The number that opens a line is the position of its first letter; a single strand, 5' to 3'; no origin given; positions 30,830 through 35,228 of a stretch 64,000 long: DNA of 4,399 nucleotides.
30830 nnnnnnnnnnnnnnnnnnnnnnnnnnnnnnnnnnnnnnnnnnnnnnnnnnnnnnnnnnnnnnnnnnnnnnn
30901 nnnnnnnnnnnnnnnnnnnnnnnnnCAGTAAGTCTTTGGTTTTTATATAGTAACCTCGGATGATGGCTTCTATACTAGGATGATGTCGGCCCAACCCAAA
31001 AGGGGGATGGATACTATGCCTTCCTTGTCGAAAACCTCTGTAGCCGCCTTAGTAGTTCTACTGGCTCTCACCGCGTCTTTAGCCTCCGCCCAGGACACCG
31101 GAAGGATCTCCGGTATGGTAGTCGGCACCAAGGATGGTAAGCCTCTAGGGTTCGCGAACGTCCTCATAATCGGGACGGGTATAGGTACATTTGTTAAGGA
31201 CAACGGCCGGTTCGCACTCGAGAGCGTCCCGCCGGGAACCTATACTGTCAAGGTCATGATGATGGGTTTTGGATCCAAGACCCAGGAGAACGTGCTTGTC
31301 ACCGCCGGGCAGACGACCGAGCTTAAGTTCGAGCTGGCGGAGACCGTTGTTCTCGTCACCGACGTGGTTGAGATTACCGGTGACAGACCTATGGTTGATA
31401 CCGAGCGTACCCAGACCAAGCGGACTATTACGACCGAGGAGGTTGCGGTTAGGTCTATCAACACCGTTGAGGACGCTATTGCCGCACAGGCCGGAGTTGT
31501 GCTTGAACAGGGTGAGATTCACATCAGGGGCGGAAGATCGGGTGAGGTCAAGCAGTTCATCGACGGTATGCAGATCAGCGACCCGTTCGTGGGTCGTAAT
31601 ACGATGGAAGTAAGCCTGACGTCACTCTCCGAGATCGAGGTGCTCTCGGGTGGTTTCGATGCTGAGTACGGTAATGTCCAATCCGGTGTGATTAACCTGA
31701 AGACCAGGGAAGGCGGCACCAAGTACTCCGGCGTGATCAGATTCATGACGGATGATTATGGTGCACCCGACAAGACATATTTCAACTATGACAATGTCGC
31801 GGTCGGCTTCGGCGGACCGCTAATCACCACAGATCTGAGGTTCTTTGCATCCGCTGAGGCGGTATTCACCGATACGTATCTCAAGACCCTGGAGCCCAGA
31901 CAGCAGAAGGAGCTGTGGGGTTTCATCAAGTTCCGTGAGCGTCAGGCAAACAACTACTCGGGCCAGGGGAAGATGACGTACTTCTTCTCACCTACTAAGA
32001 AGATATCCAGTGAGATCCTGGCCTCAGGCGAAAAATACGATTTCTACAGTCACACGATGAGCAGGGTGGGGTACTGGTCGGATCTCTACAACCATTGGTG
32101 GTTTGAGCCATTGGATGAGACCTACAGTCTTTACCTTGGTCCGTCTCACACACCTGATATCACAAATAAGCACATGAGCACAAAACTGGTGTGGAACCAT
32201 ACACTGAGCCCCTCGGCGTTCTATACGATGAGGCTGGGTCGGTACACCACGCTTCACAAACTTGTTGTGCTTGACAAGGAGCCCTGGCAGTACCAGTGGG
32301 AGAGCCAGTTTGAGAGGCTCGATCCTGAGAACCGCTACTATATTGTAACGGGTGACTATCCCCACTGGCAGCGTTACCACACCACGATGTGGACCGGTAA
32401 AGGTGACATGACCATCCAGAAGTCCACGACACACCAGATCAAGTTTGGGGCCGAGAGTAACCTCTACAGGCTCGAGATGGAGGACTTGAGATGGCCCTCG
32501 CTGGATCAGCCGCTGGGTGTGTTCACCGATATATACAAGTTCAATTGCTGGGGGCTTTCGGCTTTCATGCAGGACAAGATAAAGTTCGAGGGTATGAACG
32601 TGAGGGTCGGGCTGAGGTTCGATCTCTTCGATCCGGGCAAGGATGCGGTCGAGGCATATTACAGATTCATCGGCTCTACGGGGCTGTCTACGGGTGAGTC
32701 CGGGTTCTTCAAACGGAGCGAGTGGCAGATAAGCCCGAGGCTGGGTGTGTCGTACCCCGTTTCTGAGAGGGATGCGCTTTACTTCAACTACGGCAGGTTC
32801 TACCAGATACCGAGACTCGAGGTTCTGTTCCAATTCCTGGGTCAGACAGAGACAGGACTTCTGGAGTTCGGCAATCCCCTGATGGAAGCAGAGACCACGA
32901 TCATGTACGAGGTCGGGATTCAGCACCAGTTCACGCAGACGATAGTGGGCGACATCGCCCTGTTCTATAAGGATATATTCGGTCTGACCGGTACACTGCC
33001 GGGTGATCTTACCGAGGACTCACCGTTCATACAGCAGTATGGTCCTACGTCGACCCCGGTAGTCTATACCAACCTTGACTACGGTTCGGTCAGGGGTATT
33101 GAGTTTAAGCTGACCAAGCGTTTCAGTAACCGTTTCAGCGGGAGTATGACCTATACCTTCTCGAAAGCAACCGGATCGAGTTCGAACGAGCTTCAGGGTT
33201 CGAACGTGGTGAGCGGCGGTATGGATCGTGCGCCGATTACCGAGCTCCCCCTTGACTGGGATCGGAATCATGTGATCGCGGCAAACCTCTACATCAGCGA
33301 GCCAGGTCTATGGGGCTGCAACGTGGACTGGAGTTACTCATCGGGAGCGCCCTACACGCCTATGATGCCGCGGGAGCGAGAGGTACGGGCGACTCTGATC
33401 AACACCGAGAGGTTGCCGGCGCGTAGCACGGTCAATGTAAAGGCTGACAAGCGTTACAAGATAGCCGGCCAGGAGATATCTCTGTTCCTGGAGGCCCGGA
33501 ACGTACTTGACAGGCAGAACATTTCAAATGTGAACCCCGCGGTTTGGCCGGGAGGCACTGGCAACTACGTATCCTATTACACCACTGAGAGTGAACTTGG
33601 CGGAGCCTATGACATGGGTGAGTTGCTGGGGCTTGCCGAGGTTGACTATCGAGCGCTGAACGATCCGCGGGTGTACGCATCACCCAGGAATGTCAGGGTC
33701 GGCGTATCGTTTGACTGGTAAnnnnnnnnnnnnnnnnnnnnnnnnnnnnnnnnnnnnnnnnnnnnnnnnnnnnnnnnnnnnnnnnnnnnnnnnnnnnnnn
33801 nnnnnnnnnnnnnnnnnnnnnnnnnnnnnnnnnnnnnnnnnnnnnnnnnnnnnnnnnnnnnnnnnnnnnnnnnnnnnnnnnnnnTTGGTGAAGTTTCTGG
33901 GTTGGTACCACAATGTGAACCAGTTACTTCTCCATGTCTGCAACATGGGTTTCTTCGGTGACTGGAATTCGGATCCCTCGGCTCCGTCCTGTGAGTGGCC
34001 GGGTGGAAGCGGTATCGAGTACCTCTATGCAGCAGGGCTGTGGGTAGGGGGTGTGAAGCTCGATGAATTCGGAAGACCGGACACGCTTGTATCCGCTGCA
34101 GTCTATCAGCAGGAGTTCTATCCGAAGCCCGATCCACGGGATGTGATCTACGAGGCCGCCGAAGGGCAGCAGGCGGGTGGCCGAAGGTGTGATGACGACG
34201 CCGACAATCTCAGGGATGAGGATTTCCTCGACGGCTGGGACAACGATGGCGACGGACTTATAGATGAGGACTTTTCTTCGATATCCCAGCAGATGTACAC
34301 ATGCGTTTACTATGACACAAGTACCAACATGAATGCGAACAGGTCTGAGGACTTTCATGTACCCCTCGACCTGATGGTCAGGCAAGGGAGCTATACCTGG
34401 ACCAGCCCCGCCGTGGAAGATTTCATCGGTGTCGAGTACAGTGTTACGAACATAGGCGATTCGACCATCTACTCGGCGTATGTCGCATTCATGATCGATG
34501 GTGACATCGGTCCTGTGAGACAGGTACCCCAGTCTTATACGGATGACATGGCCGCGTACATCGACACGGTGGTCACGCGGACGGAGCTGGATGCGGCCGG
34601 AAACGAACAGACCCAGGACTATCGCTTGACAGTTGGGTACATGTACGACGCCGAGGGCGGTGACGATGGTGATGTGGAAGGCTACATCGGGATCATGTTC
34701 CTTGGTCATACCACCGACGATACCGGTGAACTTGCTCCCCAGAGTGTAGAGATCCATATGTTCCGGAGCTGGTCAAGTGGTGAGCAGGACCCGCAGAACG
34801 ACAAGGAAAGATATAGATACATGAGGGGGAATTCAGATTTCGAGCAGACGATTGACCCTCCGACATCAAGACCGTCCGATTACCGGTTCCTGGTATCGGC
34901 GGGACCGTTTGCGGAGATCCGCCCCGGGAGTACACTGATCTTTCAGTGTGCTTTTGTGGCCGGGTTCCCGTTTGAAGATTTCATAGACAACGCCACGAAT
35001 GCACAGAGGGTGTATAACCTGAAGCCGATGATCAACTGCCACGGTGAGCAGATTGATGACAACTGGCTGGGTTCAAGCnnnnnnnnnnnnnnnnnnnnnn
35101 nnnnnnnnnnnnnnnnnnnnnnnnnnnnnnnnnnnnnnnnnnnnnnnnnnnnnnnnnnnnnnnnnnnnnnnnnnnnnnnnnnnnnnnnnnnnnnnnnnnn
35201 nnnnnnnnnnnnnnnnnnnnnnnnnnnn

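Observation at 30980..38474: Envelope cassette A: TonB-dependent-like barrel, CTD-bearing secreted protein, PorV-like barrel and a GWxTD protein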

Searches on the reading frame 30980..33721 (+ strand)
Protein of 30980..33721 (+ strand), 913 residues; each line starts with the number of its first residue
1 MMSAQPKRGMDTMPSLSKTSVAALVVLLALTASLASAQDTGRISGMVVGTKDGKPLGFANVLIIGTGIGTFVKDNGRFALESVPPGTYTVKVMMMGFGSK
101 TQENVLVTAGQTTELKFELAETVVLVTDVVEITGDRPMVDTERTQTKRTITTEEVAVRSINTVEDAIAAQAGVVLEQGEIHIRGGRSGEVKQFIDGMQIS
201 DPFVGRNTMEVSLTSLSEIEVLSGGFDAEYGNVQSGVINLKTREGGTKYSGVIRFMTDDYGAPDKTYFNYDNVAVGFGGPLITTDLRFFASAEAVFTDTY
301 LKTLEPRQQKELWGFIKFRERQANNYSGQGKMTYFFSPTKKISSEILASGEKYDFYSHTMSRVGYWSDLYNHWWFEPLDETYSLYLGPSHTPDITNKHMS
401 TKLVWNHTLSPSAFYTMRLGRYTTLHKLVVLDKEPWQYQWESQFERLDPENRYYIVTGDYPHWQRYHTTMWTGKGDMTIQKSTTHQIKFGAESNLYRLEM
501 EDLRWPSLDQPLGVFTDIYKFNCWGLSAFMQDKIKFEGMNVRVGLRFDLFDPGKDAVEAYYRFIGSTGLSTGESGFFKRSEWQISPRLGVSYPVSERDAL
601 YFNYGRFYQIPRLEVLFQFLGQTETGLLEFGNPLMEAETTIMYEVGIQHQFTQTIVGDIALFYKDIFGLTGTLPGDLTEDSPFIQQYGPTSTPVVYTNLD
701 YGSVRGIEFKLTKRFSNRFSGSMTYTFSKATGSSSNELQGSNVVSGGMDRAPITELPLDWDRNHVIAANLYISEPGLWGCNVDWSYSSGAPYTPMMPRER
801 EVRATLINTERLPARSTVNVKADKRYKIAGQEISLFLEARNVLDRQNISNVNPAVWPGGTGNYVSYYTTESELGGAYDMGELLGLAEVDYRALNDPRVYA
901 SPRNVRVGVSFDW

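Call 3: search_protein_families(library=pfam, proteins=[window:30980-33721:+], max_evalue=0.01)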
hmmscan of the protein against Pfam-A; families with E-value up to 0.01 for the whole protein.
window:30980-33721:+ (913 aa): 7 families
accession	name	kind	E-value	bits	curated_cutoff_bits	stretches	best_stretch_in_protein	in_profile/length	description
PF00593.30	TonB_dep_Rec_b-barrel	-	1.5e-28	101.3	27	1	383-842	44-436/436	TonB dependent receptor-like, beta-barrel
PF13620.12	CarboxypepD_reg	-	2.6e-17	63.4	32.3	1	43-119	2-81/82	Carboxypeptidase regulatory-like domain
PF13715.12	CarbopepD_reg_2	-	6.9e-15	55.3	32.2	1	43-130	1-87/88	CarboxypepD_reg-like domain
PF25183.1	OMP_b-brl_4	-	2.7e-10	39.8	30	2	678-773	583-676/838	Outer membrane beta barrel domain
PF07715.20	Plug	-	4.9e-08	33.9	23.9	1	144-235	6-104/107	TonB-dependent Receptor Plug Domain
PF14686.12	fn3_3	-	1.7e-05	25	24.4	1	72-115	31-75/75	Polysaccharide lyase family 4, domain II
PF08308.17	PEGA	-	0.0067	16.8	20.8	0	81-121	30-69/71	PEGA domain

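Call 4: search_protein_families(library=ncbifam, proteins=[window:30980-33721:+], max_evalue=0.01)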
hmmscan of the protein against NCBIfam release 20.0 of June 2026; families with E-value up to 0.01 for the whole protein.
window:30980-33721:+ (913 aa): 10 families
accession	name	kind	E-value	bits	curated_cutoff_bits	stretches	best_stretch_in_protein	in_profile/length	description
TIGR01785.1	TonB-hemin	subfamily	1.7e-14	53.2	316.85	1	526-742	366-577/677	TonB-dependent heme/hemoglobin receptor family protein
NF010010.0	PRK13483.1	equivalog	3.6e-13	48.4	927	1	583-732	403-550/660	ligand-gated channel protein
TIGR01786.1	TonB-hemlactrns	subfamily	1.3e-12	46.9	323.75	1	461-767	325-629/719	TonB-dependent hemoglobin/transferrin/lactoferrin family receptor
TIGR01783.1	TonB-siderophor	subfamily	9.3e-12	44.4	223.5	2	578-740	402-540/649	TonB-dependent siderophore receptor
NF049947.1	TonB_dep_PCPU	exception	4.9e-11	41.5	800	2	102-303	19-219/685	TonB-dependent receptor, PCPU motif-type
NF049946.1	TonB_dep_CU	exception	2.1e-10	39.6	700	2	175-302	98-223/683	TonB-dependent receptor, CU motif-type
NF041535.1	TonB_rec_PqqU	equivalog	5.9e-09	34.8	1200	1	190-246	77-133/676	TonB-dependent receptor PqqU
NF049944.1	TonB_dep_PUIUD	equivalog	1.4e-08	33.5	850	1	560-730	416-573/686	TonB-dependent receptor, PUIUD motif-type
NF050067.1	TonBEntbctnRecCfrA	equivalog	0.00056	18.3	1200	0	211-357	125-270/698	TonB-dependent ferric enterobactin receptor CfrA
NF053590.1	TonB_dep_TOL0244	equivalog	0.0049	15.5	645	0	586-725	362-489/604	TOL_0244 family TonB-dependent receptor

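Call 41: search_solved_structures(query=window:30980-33721:+, max_evalue=0.001)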
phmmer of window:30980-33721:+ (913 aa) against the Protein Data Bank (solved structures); distinct sequences matched with E-value up to 0.001: 4.
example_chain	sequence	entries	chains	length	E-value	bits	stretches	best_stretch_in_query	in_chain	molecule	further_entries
9gbc_A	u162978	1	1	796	7.3e-08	34.2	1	18-249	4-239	TonB-linked outer membrane receptor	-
8the_A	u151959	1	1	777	0.00013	23.4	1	527-665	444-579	Heme/hemoglobin uptake outer membrane receptor PhuR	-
6v81_A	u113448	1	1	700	0.00092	20.7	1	190-245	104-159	Probable TonB-dependent receptor YncD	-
9c4o_A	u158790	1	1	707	0.00093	20.6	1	190-245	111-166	Pyrroloquinoline quinone transporter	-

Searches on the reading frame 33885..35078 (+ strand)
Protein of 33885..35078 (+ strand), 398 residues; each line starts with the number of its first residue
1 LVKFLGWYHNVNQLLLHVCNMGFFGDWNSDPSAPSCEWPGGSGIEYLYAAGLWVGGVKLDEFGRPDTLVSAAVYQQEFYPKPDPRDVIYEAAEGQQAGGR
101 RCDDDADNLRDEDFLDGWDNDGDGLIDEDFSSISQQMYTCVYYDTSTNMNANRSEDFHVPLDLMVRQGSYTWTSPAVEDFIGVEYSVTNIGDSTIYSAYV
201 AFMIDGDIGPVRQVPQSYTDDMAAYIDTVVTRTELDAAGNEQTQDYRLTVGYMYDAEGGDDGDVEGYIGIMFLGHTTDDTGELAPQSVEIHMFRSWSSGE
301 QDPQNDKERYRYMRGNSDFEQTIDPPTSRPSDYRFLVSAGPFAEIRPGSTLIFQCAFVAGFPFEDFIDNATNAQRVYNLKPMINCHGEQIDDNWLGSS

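Call 54: search_protein_representatives(protein=window:33885-35078:+)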
Query: 398 residues. Proteins with E-value up to 0.001 (for the whole library): 1342; up to 1e-10: 491; up to 1e-30: 141. The best 150 are listed.
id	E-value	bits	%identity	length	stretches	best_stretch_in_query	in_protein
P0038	5.0e-167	572.9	65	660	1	3-398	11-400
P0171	2.8e-111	389.3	53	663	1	4-387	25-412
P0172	2.4e-101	356.5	53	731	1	2-359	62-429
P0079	2.4e-100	353.2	54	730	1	3-379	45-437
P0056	4.8e-97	342.4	51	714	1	3-362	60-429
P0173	1.0e-94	334.7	51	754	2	2-278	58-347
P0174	1.1e-87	311.6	47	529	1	3-373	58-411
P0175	8.1e-79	282.3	53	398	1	2-305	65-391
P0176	1.5e-76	274.9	47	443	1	8-378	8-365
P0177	2.3e-76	274.3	45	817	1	8-382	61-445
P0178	2.4e-76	274.2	48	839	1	8-373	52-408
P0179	9.3e-74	265.7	46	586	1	8-376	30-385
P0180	1.8e-73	264.8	43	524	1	4-378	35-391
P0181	6.1e-70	253.1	43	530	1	2-373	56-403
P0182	1.4e-69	251.9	46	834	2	83-379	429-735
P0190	1.1e-65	239.1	43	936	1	7-388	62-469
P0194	5.7e-63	230.1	44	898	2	104-378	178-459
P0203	9.0e-58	213.0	44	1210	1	9-378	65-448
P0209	2.1e-56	208.5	42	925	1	9-362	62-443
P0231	2.0e-49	185.5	39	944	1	8-377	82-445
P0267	1.7e-38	149.5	35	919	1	8-376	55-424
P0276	3.7e-37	145.1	37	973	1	11-357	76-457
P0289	9.1e-34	133.9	38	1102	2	14-222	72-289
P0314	1.3e-28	117.0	33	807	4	31-222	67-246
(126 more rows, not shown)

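Call 55: search_protein_families(library=pfam, proteins=[P0203, P0190, P0289, P0276, P0231, P0209, P0182, P0194, P0267, P0314], max_evalue=0.001)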
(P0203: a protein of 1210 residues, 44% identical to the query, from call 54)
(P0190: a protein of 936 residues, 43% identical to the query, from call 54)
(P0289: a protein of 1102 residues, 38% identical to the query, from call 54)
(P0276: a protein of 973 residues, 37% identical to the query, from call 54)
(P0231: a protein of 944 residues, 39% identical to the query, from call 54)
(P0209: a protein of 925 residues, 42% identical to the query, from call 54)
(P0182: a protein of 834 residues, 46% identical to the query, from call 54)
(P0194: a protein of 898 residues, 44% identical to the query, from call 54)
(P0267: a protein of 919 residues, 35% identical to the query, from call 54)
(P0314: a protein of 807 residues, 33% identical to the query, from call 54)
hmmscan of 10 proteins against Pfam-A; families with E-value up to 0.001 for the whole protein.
P0203 (1210 aa): 0 families

P0190 (936 aa): 0 families

P0289 (1102 aa): 0 families

P0276 (973 aa): 0 families

P0231 (944 aa): 0 families

P0209 (925 aa): 0 families

P0182 (834 aa): 2 families
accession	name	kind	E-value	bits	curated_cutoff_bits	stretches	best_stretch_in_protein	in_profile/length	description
PF08352.17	oligo_HPY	-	4.8e-10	40.1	27.1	1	116-155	1-41/65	Oligopeptide/dipeptide transporter, C-terminal region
PF00005.33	ABC_tran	-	7.5e-06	27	25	1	10-53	81-127/137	ABC transporter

P0194 (898 aa): 0 families

P0267 (919 aa): 0 families

P0314 (807 aa): 2 families
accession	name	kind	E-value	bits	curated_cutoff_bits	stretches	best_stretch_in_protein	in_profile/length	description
PF13860.13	FlgD_ig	-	2.5e-05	24.6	27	1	736-790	24-78/79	FlgD Ig-like domain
PF18962.6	Por_Secre_tail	-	0.00088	20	27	0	717-792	2-69/75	Secretion system C-terminal sorting domain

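Call 56: find_encoding_contigs(protein=P0190, flank=6000, max_places=1)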
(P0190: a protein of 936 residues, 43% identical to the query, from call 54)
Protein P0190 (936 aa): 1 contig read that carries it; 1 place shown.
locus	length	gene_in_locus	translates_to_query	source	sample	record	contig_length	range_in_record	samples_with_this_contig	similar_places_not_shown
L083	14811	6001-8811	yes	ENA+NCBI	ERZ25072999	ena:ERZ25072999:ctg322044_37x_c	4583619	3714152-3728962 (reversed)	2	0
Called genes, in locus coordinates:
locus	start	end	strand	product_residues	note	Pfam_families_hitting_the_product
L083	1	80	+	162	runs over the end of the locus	-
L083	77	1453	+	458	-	-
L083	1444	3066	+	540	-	-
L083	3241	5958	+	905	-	PF13620:CarboxypepD_reg, PF13715:CarbopepD_reg_2, PF07715:Plug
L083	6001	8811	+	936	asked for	-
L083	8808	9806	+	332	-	PF03687:UPF0164 (weak), PF19572:PorV, PF03349:Toluene_X (weak)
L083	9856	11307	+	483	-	PF20094:GWxTD_dom (faint)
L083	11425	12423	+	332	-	PF00044:Gp_dh_N, PF02800:Gp_dh_C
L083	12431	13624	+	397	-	PF00162:PGK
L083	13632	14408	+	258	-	PF00121:TIM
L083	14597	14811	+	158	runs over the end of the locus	-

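Call 57: find_encoding_contigs(protein=P0267, flank=6000, max_places=1)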
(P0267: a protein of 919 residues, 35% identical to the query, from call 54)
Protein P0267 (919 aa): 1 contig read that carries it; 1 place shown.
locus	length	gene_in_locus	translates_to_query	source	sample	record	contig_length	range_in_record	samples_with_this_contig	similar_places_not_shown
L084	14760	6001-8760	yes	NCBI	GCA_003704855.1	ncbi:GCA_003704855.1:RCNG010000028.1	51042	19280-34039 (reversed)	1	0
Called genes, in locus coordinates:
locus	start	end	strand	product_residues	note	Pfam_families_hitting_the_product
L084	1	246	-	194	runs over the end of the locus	-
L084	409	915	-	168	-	PF00160:Pro_isomerase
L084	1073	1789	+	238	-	PF04402:SIMPL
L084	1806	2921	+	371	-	PF01594:AI-2E_transport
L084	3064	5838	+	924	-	-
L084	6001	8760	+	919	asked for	-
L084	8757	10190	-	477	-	PF00224:PK, PF02887:PK_C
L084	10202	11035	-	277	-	PF00106:adh_short, PF08659:KR (weak), PF13561:adh_short_C2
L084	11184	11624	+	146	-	-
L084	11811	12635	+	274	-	-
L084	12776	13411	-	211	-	PF13505:OMP_b-brl (weak)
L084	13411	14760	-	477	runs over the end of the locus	PF00072:Response_reg, PF00158:Sigma54_activat, PF14532:Sigma54_activ_2, PF00004:AAA (weak), PF07728:AAA_5 (weak), PF25601:AAA_lid_14, PF02954:HTH_8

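Call 83: search_protein_families(library=ncbifam, proteins=[L083:8808-9806:+, L083:9856-11307:+, L084:3064-5838:+, L083:8401-8811:+], max_evalue=0.001)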
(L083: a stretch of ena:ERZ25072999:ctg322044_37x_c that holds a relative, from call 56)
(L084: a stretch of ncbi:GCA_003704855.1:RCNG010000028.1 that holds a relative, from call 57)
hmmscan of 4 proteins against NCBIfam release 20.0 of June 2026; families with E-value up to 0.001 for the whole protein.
L083:8808-9806:+ (332 aa): 4 families
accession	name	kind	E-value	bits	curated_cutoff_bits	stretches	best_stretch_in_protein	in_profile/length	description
NF033709.1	PorV_fam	subfamily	3.9e-55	187.7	90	1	49-332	2-326/326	PorV/PorQ family protein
NF033711.1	T9SS_PorQ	equivalog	1.3e-27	96.7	220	1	45-241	20-213/335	type IX secretion system protein PorQ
NF033710.1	T9SS_OM_PorV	equivalog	3.1e-18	66.1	250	1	35-241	10-231/367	type IX secretion system outer membrane channel protein PorV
NF052325.1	PorVQ2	equivalog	1.2e-14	54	325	1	34-103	13-80/354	putative type IX sorting system protein PorV2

L083:9856-11307:+ (483 aa): 1 family
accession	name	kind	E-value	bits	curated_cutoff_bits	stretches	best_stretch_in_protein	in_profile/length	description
TIGR04514.1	GWxTD_dom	domain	5.2e-15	55.8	28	1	320-438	15-105/105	GWxTD domain-containing protein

L084:3064-5838:+ (924 aa): 1 family
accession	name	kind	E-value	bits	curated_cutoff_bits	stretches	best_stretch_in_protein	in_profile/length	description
NF052228.1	T9SS_PorZ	equivalog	5.6e-06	25.1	260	1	807-910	661-744/757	type IX secretion system anionic LPS delivery protein PorZ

L083:8401-8811:+ (136 aa): 4 families
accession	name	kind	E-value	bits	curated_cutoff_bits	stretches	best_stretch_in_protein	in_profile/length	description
NF052228.1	T9SS_PorZ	equivalog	4.8e-10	38.5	260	1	56-136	677-757/757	type IX secretion system anionic LPS delivery protein PorZ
TIGR04183.1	Por_Secre_tail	domain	5e-07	29.6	23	1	56-134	3-71/72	T9SS type A sorting domain-containing protein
NF052323.1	T9SSA_dep_M6i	equivalog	3.8e-05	21.8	600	1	56-124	962-1027/1043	T9SS-dependent M6-like inactivated metalloprotease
NF033707.1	T9SS_sortase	equivalog_domain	0.00046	17.9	420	1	39-122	986-1076/1095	type IX secretion system sortase PorU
